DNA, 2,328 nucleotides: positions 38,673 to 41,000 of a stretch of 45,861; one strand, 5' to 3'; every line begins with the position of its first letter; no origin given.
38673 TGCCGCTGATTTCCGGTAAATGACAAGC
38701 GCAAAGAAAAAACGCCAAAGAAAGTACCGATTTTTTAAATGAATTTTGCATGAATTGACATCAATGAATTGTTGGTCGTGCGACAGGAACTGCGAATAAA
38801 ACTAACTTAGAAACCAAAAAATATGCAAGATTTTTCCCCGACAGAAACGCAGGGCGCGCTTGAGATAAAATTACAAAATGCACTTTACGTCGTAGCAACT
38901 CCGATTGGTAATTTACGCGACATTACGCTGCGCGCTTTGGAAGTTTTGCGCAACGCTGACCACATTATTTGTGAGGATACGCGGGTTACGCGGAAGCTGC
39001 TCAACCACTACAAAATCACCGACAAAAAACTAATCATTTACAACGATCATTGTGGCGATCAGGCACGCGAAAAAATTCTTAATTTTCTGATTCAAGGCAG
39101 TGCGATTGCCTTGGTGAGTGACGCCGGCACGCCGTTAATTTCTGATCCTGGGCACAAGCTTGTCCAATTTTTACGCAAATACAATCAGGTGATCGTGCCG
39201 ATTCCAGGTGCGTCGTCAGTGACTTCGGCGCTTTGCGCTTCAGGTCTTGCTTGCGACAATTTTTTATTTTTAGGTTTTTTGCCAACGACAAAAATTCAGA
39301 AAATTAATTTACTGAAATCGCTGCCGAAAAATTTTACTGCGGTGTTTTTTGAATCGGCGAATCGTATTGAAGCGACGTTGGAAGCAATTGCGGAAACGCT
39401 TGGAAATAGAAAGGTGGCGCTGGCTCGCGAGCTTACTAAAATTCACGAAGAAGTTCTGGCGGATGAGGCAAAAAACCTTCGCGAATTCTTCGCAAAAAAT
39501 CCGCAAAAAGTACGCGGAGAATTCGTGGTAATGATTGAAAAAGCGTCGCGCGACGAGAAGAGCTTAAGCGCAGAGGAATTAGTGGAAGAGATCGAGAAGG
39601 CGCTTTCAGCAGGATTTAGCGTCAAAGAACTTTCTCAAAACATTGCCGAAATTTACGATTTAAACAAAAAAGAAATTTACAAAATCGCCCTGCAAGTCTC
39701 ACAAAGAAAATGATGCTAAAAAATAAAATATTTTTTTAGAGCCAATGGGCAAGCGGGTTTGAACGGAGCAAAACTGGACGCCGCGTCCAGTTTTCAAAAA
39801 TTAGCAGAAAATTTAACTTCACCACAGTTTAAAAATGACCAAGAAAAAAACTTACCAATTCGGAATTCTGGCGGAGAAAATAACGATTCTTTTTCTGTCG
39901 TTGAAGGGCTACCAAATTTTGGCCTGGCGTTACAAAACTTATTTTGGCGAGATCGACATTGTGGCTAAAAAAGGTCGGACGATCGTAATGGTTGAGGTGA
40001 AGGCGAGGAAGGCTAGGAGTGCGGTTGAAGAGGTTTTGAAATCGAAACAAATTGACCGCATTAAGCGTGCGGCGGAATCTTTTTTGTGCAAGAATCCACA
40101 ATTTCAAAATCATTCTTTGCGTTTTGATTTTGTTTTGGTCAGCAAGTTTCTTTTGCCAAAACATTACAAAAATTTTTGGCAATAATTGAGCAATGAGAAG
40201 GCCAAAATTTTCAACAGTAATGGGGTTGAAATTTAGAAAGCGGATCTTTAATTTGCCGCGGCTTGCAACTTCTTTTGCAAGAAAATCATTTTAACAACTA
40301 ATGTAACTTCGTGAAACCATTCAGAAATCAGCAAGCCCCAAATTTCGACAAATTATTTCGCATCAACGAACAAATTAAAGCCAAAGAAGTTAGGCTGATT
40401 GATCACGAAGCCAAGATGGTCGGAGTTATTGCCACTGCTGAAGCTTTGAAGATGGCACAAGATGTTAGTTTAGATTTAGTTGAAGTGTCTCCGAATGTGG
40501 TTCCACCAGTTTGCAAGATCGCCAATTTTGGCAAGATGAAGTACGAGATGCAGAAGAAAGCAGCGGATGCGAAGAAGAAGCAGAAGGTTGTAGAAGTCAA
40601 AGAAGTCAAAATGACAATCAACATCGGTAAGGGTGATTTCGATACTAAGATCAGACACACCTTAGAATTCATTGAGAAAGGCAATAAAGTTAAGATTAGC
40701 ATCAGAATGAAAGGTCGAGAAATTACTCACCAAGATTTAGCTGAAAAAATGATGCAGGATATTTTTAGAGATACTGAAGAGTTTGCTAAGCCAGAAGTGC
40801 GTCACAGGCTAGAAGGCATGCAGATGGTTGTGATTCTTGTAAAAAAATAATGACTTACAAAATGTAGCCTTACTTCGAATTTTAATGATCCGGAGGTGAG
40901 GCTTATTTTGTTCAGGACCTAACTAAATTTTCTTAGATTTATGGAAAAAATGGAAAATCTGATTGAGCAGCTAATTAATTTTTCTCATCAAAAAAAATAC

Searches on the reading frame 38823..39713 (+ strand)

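Call 88: search_protein_families(library=pfam, proteins=[window:38823-39713:+], max_evalue=0.001)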
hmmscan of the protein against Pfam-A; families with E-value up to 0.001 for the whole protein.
window:38823-39713:+ (296 aa): 1 family
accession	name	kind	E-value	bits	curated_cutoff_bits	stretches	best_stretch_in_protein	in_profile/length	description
PF00590.25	TP_methylase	-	4.7e-28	99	27.8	1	21-217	2-209/212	Tetrapyrrole (Corrin/Porphyrin) Methylases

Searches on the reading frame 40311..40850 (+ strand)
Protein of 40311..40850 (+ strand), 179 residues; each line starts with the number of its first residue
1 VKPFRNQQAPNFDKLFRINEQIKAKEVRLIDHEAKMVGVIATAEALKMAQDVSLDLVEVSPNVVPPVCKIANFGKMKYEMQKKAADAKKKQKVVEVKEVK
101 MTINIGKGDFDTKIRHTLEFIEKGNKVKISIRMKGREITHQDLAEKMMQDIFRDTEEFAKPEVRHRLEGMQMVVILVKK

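Call 88: search_protein_families(library=pfam, proteins=[window:40311-40850:+], max_evalue=0.001)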
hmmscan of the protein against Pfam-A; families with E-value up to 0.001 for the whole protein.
window:40311-40850:+ (179 aa): 2 families
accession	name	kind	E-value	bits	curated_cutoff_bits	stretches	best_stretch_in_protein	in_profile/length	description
PF05198.21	IF3_N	-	3e-28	98.2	26.9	1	18-86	1-69/70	Translation initiation factor IF-3, N-terminal domain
PF00707.27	IF3_C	-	1.2e-26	92.9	34.8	1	94-179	1-86/86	Translation initiation factor IF-3, C-terminal domain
